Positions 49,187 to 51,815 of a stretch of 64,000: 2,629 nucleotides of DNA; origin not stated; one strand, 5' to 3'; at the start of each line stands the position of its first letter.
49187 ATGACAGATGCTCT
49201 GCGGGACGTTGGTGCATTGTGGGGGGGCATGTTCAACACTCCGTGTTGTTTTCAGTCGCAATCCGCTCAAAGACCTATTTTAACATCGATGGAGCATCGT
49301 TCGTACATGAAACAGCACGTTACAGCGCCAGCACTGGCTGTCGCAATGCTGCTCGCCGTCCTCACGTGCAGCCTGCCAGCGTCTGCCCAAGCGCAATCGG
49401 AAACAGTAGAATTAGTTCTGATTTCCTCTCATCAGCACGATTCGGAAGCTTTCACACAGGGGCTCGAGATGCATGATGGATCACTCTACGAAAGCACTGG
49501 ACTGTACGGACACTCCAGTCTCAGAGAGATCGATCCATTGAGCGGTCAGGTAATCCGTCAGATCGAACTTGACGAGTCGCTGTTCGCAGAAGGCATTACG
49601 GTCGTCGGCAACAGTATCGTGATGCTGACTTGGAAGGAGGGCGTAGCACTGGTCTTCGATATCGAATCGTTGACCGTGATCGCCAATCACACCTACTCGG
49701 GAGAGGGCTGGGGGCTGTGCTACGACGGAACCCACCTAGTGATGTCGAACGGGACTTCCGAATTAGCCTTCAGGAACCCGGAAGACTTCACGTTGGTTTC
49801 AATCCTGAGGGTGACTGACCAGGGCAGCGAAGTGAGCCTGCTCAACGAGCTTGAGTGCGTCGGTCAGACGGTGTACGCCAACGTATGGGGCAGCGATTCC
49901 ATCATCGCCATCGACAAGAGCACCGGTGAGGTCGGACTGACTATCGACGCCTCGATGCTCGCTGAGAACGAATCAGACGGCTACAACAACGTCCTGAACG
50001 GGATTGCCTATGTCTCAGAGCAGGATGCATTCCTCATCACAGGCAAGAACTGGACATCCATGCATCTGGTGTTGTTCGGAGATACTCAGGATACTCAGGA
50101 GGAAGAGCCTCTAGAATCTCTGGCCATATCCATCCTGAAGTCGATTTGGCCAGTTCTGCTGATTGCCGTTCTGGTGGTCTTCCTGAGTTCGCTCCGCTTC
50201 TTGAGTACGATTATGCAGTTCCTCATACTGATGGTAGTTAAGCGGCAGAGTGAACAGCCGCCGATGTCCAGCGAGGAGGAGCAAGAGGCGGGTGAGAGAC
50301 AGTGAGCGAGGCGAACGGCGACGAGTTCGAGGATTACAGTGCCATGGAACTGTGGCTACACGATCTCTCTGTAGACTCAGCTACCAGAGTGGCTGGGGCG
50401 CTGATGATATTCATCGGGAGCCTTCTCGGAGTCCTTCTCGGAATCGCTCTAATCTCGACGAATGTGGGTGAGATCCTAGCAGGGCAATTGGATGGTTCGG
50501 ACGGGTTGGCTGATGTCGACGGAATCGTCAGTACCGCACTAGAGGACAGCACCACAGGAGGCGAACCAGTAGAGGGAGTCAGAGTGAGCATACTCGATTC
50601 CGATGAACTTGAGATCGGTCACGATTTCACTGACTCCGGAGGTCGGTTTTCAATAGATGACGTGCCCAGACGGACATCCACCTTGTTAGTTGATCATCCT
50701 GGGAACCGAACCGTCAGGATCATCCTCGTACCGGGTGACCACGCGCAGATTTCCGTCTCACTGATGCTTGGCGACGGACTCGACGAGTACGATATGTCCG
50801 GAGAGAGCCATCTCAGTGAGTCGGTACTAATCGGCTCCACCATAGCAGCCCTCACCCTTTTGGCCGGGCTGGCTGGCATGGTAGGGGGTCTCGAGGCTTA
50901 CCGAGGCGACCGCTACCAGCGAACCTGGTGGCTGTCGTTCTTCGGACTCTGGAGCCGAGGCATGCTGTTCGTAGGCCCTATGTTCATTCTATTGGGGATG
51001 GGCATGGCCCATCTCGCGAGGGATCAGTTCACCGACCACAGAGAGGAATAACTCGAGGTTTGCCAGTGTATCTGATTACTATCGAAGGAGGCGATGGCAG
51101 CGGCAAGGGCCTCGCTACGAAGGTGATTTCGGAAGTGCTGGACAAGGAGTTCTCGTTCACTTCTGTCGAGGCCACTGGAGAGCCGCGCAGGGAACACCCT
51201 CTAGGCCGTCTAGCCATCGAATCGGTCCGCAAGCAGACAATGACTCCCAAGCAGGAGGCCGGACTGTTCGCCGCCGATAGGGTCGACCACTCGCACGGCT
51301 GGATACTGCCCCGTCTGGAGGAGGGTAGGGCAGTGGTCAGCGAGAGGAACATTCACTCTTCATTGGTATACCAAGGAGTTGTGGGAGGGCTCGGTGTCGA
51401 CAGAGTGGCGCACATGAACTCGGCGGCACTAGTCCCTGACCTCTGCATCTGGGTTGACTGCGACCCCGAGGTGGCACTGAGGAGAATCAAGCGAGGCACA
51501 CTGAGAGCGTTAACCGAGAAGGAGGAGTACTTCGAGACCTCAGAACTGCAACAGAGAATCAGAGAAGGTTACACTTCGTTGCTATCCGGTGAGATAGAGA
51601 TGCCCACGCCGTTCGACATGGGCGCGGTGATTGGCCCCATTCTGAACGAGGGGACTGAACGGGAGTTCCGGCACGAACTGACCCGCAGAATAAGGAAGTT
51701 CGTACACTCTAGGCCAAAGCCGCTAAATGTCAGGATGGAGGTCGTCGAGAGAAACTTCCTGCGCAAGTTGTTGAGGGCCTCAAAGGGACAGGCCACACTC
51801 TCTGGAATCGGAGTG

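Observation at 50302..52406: Thymidylate-kinase-like P-loop kinase with 250-aa unknown C-terminal domain, translationally coupled to a CarbopepD_reg membrane protein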

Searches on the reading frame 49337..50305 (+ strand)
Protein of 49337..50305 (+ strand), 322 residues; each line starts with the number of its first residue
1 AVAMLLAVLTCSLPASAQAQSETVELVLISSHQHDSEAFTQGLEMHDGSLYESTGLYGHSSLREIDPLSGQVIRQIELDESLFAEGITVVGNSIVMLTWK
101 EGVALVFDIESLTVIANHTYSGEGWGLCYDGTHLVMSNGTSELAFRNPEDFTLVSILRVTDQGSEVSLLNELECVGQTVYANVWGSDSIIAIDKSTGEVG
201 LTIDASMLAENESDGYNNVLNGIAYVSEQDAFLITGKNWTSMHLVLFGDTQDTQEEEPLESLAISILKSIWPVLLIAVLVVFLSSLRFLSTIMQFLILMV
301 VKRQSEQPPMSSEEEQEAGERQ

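Call 5: search_protein_families(library=pfam, proteins=[window:49337-50305:+], max_evalue=0.1)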
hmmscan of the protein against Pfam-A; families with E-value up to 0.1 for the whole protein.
window:49337-50305:+ (322 aa): 1 family
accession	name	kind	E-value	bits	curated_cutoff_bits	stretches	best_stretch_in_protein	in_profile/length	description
PF05096.18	Glu_cyclase_2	-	4e-86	288.9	22.3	1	6-245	5-247/249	Glutamine cyclotransferase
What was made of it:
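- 49307..50305 (+): Secreted glutaminyl cyclase (beta-propeller type), first gene of the operon. Pfam Glu_cyclase_2 4e-86 (call 5).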

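Call 6: search_protein_families(library=ncbifam, proteins=[window:49337-50305:+], max_evalue=0.1)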
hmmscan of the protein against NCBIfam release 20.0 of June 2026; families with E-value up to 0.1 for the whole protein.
window:49337-50305:+ (322 aa): 0 families

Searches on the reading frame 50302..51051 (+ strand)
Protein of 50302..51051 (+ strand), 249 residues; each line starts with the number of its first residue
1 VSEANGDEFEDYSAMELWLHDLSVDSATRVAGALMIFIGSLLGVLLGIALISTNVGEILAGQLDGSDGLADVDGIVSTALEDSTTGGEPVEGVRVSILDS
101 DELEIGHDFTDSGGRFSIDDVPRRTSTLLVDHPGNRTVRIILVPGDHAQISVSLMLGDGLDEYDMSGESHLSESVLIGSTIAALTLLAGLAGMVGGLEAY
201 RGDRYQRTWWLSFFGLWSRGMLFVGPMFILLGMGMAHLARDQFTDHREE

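Call 5: search_protein_families(library=pfam, proteins=[window:50302-51051:+], max_evalue=0.1)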
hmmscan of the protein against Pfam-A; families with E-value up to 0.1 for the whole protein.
window:50302-51051:+ (249 aa): 3 families
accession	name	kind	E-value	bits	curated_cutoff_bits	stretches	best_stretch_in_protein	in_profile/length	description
PF13620.12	CarboxypepD_reg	-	2.4e-07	31.4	32.3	1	86-154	10-81/82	Carboxypeptidase regulatory-like domain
PF13715.12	CarbopepD_reg_2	-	0.00085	19.7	32.2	1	84-151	8-71/88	CarboxypepD_reg-like domain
PF11974.14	bMG3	-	0.0048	17.3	34.9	1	85-143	23-74/103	Bacterial alpha-2-macroglobulin MG3 domain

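Call 6: search_protein_families(library=ncbifam, proteins=[window:50302-51051:+], max_evalue=0.1)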
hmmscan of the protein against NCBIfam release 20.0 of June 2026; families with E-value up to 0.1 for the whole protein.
window:50302-51051:+ (249 aa): 0 families

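Call 62: search_protein_families(library=padloc, proteins=[window:50302-51051:+], max_evalue=0.01)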
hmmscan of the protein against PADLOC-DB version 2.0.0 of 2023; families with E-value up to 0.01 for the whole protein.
window:50302-51051:+ (249 aa): 0 families

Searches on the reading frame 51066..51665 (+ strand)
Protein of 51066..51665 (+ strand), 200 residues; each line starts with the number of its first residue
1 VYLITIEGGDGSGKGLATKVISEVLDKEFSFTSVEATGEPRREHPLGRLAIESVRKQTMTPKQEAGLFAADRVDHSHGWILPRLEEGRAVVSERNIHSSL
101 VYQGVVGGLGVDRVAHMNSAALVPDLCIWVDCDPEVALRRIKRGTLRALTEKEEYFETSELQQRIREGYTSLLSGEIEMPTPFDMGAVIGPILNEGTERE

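Call 21: search_solved_structures(query=window:51066-51665:+, max_evalue=0.001, show_alignments=5)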
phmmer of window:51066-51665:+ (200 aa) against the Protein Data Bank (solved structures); distinct sequences matched with E-value up to 0.001: 29.
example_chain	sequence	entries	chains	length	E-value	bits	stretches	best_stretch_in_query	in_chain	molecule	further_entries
2ccj_A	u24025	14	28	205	1.4e-17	67.5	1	3-177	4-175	THYMIDYLATE KINASE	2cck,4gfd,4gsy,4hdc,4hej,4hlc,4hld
4mqb_A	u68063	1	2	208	1.5e-17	67.4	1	3-177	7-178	Thymidylate kinase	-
2ccg_A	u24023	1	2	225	1.9e-17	67.1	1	3-177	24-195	THYMIDYLATE KINASE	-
4dwj_A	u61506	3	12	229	2e-17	67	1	3-177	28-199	Thymidylate kinase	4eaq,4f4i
5x8v_B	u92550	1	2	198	2.4e-17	66.7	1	4-176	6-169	Thymidylate kinase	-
5x99_A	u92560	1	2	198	3.5e-17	66.2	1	4-176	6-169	Thymidylate kinase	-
5x7j_A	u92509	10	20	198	6.3e-17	65.4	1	4-176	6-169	Thymidylate kinase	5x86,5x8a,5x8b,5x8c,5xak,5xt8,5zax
5x8k_A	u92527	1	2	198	1.8e-16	63.9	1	4-174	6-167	Thymidylate kinase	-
5x98_B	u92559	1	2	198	1.9e-16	63.8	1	4-174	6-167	Thymidylate kinase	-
5xal_A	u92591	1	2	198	2.3e-16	63.5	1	4-176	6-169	Thymidylate kinase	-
5x8d_B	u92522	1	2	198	3.2e-16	63.1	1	4-176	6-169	Thymidylate kinase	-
5x8j_A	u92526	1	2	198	3.7e-16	62.9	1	4-176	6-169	Thymidylate kinase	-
3hjn_A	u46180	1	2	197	2.3e-14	57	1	3-173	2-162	Thymidylate kinase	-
5xbh_A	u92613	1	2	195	1e-12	51.6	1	3-176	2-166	Thymidylate kinase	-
2pbr_A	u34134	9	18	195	1.8e-12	50.8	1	3-176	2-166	Thymidylate kinase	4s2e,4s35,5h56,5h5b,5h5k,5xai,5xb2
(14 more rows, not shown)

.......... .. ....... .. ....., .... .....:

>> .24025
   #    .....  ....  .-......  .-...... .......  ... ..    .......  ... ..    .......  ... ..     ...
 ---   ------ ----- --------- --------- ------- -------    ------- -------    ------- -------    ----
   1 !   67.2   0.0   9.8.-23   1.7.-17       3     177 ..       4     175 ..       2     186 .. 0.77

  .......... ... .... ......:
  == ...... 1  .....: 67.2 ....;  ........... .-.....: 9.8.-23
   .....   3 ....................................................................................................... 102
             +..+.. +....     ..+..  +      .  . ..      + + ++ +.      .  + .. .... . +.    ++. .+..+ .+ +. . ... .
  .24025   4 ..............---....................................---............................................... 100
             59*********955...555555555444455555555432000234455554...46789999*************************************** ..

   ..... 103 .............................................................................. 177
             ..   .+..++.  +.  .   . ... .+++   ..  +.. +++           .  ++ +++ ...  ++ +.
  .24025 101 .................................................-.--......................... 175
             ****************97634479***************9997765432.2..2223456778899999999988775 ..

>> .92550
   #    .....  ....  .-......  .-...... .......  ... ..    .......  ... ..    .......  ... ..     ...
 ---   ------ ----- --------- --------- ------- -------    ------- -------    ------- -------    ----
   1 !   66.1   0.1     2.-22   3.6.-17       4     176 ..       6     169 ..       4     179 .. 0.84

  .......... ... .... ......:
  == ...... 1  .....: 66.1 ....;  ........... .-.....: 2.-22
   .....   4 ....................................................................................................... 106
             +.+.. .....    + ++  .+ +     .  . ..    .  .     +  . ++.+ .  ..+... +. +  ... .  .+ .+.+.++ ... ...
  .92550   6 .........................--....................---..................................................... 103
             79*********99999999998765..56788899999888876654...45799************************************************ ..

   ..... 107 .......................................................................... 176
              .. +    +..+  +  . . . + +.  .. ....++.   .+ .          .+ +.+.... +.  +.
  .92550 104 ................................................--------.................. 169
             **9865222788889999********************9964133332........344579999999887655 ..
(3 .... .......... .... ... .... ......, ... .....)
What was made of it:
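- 51066..51710 (+): Thymidylate kinase domain (residues 1-215). S. aureus Tmk 1.4e-17 with motif-by-motif alignment (call 21).
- Call 21 aligns it motif by motif with solved Tmks.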
